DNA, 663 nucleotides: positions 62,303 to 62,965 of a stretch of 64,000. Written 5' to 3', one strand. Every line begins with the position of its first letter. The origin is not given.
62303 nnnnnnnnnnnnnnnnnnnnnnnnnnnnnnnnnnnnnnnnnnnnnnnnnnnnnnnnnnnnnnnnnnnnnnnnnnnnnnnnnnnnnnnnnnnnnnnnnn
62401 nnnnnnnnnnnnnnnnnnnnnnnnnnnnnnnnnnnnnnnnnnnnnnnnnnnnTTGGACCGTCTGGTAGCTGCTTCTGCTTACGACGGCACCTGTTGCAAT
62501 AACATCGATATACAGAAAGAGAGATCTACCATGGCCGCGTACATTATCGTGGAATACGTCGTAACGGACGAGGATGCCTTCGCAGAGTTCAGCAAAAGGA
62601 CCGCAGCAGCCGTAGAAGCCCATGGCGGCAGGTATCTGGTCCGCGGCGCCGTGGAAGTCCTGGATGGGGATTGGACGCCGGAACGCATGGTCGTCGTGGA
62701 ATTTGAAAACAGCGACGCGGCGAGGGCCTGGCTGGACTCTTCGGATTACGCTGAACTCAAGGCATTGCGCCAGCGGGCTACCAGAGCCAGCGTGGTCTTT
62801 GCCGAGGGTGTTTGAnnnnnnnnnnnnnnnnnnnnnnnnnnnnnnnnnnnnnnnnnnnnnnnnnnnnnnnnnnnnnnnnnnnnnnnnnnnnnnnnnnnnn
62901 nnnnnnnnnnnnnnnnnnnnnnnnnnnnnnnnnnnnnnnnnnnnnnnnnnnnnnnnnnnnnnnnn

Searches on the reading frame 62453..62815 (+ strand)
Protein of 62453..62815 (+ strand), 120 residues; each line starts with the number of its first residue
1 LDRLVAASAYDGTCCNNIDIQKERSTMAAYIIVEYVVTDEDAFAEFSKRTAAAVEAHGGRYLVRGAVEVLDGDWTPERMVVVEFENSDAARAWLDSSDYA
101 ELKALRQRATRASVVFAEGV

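Call 67: search_protein_families(library=pfam, proteins=[window:62453-62815:+], max_evalue=0.0001)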
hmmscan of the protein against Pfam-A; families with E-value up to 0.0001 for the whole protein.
window:62453-62815:+ (120 aa): 1 family
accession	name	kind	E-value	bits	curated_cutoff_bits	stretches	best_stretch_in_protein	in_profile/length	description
PF07045.17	DUF1330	-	6.4e-28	97.4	23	1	29-120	2-94/94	Domain of unknown function (DUF1330)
